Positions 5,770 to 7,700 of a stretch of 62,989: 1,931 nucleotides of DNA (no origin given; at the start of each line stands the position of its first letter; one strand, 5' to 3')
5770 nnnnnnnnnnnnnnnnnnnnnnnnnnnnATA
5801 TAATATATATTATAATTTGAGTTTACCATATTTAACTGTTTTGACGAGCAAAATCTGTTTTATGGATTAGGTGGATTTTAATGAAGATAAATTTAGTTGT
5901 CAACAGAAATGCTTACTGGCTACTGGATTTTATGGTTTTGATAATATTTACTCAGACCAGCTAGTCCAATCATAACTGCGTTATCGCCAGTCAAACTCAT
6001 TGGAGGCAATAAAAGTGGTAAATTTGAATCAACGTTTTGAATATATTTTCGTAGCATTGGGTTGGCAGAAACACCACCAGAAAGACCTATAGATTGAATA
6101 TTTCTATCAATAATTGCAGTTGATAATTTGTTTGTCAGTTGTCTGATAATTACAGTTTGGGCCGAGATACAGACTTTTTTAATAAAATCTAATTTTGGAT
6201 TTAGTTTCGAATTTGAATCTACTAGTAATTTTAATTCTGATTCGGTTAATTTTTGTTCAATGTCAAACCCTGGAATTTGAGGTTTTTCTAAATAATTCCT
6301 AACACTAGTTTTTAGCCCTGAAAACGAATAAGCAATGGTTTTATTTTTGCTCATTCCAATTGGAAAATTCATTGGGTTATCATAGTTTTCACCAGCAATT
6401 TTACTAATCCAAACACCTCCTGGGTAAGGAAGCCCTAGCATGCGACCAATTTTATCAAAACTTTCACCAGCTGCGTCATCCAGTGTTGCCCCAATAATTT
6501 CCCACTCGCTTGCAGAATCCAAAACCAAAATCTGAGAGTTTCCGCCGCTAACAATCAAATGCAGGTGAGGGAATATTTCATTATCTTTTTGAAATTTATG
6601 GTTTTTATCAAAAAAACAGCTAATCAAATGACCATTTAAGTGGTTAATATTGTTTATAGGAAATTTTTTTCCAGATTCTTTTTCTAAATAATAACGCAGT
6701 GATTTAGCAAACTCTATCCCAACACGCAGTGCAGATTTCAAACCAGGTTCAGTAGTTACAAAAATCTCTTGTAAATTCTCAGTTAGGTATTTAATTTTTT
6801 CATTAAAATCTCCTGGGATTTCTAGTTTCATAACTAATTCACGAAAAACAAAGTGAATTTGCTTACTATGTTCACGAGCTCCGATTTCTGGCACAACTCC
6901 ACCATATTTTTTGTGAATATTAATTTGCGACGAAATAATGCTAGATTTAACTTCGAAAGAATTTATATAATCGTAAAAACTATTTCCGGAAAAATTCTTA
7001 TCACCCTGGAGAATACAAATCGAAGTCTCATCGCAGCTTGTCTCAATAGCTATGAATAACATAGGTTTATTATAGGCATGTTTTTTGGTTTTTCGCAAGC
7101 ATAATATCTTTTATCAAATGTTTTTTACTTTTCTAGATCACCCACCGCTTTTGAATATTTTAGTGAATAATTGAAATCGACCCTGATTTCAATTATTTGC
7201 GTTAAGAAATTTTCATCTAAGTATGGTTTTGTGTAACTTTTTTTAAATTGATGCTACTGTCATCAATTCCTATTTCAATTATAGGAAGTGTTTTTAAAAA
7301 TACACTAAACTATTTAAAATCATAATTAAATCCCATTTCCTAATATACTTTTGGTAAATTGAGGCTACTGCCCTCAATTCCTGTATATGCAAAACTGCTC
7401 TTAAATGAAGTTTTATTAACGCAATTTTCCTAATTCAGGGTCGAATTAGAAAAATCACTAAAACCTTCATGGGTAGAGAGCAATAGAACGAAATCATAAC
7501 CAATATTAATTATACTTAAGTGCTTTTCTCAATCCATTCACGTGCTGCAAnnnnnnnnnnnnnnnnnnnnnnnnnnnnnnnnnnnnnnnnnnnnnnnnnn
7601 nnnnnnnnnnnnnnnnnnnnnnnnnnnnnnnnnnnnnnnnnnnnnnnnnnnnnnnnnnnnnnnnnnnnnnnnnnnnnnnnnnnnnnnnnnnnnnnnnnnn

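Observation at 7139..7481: Dispersed MITE-like element family with TIRs of about 85 bp, each carrying a hairpin with a conserved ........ loop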

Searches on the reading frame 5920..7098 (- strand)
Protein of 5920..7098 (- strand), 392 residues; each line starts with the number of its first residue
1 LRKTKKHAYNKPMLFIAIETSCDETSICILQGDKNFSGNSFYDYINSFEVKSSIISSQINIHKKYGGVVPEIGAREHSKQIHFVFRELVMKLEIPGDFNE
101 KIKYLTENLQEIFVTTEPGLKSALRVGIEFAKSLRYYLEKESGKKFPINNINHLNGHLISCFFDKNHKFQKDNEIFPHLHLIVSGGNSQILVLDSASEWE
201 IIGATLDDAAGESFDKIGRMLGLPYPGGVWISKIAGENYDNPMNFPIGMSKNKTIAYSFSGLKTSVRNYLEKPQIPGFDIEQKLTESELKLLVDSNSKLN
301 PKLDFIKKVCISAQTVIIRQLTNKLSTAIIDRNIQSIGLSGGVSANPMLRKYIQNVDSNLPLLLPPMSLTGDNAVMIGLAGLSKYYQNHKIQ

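Call 15: search_protein_families(library=pfam, proteins=[window:5920-7098:-])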
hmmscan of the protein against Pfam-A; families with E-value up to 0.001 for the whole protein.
window:5920-7098:- (392 aa): 1 family
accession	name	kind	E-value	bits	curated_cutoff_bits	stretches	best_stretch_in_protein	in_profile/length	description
PF00814.31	TsaD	-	5.2e-58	197.3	24.8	1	50-378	2-263/264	tRNA N6-adenosine threonylcarbamoyltransferase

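Call 23: find_homologous_proteins(query=window:5920-7098:-)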
Query window:5920-7098:- (392 aa): 8000 proteins with E <= 0.001 among 8000 candidates; the best 120 are listed.
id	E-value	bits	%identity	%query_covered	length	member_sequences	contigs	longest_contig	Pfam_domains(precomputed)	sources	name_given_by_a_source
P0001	6.0e-251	850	100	97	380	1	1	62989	PF00814.32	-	-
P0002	4.8e-138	478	58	96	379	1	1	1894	PF00814.32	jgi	-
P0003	3.1e-122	426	56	94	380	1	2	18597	PF00814.32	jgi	jgi:N6-L-threonylcarbamoyladenine synthase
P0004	2.1e-120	420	52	96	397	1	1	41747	PF00814.32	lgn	-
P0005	6.9e-120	419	55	94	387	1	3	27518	PF00814.32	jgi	jgi:N6-L-threonylcarbamoyladenine synthase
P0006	1.0e-119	418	53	94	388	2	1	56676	PF00814.32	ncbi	ncbi:MAG: tRNA (adenosine(37)-N6)-threonylcarbamoyltransferase complex transferase subunit TsaD [Pat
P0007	2.3e-119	417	60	83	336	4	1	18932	PF00814.32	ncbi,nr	ncbi:hypothetical protein HC766_01305 [Candidatus Gracilibacteria bacterium]|nr:hypothetical protein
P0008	8.2e-119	415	52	94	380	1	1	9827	PF00814.32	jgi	jgi:N6-L-threonylcarbamoyladenine synthase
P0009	3.5e-117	410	53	95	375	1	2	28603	PF00814.32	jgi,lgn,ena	jgi:N6-L-threonylcarbamoyladenine synthase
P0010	7.6e-117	408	53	95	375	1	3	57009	PF00814.32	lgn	-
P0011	1.9e-116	407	54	95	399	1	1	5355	PF00814.32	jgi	jgi:N6-L-threonylcarbamoyladenine synthase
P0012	3.5e-116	406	51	95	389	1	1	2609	PF00814.32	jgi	jgi:N6-L-threonylcarbamoyladenine synthase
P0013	5.2e-116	406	57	94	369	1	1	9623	PF00814.32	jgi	jgi:N6-L-threonylcarbamoyladenine synthase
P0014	1.1e-115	405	50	96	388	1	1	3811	PF00814.32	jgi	jgi:N6-L-threonylcarbamoyladenine synthase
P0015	1.9e-115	404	50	97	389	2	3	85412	PF00814.32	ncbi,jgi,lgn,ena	jgi:N6-L-threonylcarbamoyladenine synthase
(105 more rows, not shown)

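Call 47: find_encoding_contigs(protein=P0007, flank=10000, max_places=3)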
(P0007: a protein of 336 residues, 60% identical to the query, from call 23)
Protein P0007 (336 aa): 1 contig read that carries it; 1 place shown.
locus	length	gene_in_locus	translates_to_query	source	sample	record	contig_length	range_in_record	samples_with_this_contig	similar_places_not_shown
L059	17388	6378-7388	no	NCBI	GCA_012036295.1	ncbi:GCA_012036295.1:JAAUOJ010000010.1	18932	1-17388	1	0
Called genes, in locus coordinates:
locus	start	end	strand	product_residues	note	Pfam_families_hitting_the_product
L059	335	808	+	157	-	PF13302:Acetyltransf_3, PF13523:Acetyltransf_8 (weak)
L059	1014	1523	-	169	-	-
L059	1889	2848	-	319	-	-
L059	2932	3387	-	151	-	-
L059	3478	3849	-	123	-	-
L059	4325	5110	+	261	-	PF00160:Pro_isomerase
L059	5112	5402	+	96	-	PF01411:tRNA-synt_2c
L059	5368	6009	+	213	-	PF01411:tRNA-synt_2c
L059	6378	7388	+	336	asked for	PF00814:TsaD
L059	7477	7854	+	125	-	PF18895:T4SS_pilin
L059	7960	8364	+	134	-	-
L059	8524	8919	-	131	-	PF04977:DivIC (weak)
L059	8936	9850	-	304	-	PF01715:IPPT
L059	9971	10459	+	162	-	PF06418:CTP_synth_N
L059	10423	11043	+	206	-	PF06418:CTP_synth_N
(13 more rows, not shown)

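Call 48: find_encoding_contigs(protein=P0003, flank=10000, max_places=3)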
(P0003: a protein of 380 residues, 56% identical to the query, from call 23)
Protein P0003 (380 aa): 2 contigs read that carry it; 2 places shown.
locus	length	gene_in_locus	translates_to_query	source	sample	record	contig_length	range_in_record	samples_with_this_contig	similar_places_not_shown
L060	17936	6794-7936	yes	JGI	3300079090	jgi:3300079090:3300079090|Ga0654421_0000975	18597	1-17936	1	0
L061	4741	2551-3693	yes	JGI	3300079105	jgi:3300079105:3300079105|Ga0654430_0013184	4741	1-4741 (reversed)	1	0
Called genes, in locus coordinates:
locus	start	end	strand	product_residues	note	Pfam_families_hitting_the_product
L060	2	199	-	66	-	?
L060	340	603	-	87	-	-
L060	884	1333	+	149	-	-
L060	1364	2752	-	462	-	PF04932:Wzy_C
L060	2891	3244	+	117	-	-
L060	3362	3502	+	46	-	-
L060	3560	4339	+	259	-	-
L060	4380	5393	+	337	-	PF00160:Pro_isomerase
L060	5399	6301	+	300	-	PF01411:tRNA-synt_2c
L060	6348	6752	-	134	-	-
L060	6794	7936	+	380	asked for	PF00814:TsaD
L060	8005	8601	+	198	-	-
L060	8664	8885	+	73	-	-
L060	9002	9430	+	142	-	PF18895:T4SS_pilin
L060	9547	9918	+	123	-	-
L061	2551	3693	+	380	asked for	PF00814:TsaD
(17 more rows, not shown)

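Call 50: find_encoding_contigs(protein=P0002, flank=10000, max_places=3)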
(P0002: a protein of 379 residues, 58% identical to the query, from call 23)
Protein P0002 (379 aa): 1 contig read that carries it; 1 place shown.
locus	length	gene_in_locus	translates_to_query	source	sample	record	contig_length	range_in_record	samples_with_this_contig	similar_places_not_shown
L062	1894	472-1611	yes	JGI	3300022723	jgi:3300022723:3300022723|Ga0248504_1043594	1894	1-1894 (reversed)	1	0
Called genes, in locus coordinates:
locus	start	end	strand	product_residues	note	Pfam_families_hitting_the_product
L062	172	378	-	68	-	-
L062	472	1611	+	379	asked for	PF00814:TsaD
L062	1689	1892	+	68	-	?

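Call 51: find_encoding_contigs(protein=P0013, flank=10000, max_places=3)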
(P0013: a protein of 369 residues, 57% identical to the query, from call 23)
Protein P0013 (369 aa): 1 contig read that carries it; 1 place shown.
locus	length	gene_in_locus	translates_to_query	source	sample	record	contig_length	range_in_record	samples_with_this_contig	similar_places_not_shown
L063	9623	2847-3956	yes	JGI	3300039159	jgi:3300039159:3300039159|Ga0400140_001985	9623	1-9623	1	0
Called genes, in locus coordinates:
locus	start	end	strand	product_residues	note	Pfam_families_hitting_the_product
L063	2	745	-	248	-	?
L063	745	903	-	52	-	-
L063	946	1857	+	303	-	PF01411:tRNA-synt_2c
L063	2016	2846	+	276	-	PF04402:SIMPL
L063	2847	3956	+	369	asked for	PF00814:TsaD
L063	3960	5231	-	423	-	PF02646:RmuC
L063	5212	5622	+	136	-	-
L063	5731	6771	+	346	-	PF00224:PK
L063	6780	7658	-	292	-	PF00535:Glycos_transf_2 (weak), PF13641:Glyco_tranf_2_3 (weak), PF13632:Glyco_trans_2_3 (weak)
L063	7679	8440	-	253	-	PF13489:Methyltransf_23, PF13847:Methyltransf_31, PF08241:Methyltransf_11, PF08242:Methyltransf_12, PF13649:Methyltransf_25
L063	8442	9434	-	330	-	-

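Call 62: find_encoding_contigs(protein=P0001, flank=10000, max_places=10)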
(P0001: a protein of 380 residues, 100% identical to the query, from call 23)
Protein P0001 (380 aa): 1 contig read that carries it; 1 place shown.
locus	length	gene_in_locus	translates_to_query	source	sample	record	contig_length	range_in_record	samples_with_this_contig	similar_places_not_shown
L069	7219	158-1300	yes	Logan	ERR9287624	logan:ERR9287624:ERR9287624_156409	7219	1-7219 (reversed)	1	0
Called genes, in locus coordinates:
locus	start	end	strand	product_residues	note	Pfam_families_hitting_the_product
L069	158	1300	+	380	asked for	PF00814:TsaD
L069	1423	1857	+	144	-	PF18895:T4SS_pilin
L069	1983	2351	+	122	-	-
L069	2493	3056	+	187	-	-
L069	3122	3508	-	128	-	PF04977:DivIC (weak)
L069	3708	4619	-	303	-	PF01715:IPPT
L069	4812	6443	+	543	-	PF06418:CTP_synth_N, PF00117:GATase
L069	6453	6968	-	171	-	PF10517:DM13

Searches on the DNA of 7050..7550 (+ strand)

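Call 29: search_rna_families(source=window, start=7050, end=7550, threshold=evalue, max_evalue=10)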
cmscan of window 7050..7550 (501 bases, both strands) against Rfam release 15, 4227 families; matches with E-value up to 10: 6.
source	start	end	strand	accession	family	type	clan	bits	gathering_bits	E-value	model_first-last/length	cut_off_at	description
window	7214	7286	+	RF02392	sau-53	Gene; sRNA;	-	21.8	100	0.046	1-192/192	no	Staphylococcus sRNA sau-53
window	7111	7173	-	RF01842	mycoplasma_FSE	Cis-reg; frameshift_element;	-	21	88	8.1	1-87/87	no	mycoplasma ribosomal frameshift element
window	7132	7223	+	RF01573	DdR5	Gene; snRNA; snoRNA; CD-box;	-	18.2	70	5.9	1-81/81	no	Dictyostelium snoRNA DdR5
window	7274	7375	-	RF02364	Yfr13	Gene; sRNA;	-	17.2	39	3.6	1-98/98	no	Cyanobacterial functional RNA 13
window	7164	7199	+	RF03940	MIR9563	Gene; miRNA;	-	14.5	90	9.1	1-127/127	no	MIR9563 microRNA precursor family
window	7419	7460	+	RF00844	mir-67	Gene; miRNA;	-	12.7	53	8.2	1-84/84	no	mir-67 microRNA precursor family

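Call 45: build_rna_model(alignment_id=A3, structure=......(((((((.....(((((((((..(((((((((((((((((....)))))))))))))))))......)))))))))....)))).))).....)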
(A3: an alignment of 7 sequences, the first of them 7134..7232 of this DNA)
Model R1 built from alignment A3 (7 sequences, 99 columns); structure: as given.
model positions 99; base pairs 33; branch points 0; effective number of sequences 1.36; information 0.59 bits per position. Calibrated on 0.2 Mb of random sequence (short: E-values are rough).
structure used (alignment columns):
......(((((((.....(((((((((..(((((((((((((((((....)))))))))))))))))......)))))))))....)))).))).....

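Call 46: search_with_rna_model(model_id=R1, source=window, filters=off, max_evalue=10)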
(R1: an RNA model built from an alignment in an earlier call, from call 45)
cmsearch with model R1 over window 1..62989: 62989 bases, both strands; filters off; matches with E-value up to 10: 24.
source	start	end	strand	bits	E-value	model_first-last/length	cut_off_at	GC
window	61254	61352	+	106.6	3e-24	1-99/99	no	0.34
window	7389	7487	-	105.1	6.9e-24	1-99/99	no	0.33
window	48807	48905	-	103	2.4e-23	1-99/99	no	0.33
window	61466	61564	-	102.4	3.4e-23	1-99/99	no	0.36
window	48555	48653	+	99.4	1.9e-22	1-99/99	no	0.4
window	7134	7232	+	99.2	2.2e-22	1-99/99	no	0.3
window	45692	45789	+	98.3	3.6e-22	1-99/99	no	0.31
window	23322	23358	-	12.4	2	1-99/99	no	0.3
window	62896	62977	-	12.4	2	1-99/99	no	0.24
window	61577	61638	+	12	2.5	1-99/99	no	0.24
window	15660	15737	+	11.8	2.9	1-99/99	no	0.38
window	93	162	-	11.5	3.4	1-99/99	no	0.26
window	25570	25632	-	11.2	3.9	1-99/99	no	0.24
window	61286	61317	-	11.2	3.9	33-64/99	no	0.25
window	61720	61765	+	11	4.3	1-99/99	no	0.35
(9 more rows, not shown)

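Call 49: search_with_rna_model(model_id=R1, sources=[L059, L060, L061], filters=off, max_evalue=10)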
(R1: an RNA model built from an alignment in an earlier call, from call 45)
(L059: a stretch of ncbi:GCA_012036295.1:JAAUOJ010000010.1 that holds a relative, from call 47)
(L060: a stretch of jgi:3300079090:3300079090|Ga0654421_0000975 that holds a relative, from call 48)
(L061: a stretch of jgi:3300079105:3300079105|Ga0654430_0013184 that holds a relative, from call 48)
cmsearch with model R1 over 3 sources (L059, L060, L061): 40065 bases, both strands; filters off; matches with E-value up to 10: 21.
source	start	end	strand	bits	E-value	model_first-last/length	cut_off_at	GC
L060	6732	6805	-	18.3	0.041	1-99/99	no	0.27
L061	2489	2562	-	18.3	0.041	1-99/99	no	0.27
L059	360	432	-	12.2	1.4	1-99/99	no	0.36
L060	9437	9508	-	12.1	1.5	1-99/99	no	0.31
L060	9426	9516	+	11.6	2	1-99/99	no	0.32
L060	70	146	+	11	2.7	1-99/99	no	0.27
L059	3393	3453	-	10.8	3.2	1-99/99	no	0.31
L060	12485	12543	+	10.5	3.9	1-99/99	no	0.25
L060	17462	17527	+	10.3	4.1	1-99/99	no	0.26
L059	10517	10572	-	10.3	4.1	1-99/99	no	0.38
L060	2407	2487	+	10.2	4.5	1-99/99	no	0.28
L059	8497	8568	+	10.2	4.5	1-99/99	no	0.36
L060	4902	4938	+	10.2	4.5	1-99/99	no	0.38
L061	659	695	+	10.2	4.5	1-99/99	no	0.38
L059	3348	3420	+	9.8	5.6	1-99/99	no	0.27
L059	14186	14237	-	9.7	5.9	1-99/99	no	0.29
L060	3529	3600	+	9.5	6.8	1-99/99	no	0.21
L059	17247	17337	+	9.5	6.9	1-99/99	no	0.36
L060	15646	15703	+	9.4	7.3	1-99/99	no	0.38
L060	15550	15615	-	9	8.8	1-99/99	no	0.29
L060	17849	17895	-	8.9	9.4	1-99/99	no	0.36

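Call 53: search_with_rna_model(model_id=R1, sources=[L062, L063], filters=off, max_evalue=1)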
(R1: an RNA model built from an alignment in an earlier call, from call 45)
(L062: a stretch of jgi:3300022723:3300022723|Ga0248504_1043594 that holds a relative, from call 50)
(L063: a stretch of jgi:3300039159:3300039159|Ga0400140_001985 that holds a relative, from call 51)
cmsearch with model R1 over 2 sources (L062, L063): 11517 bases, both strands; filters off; matches with E-value up to 1: 1.
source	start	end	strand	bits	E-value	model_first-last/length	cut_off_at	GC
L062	303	360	-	11.6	0.58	1-99/99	no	0.24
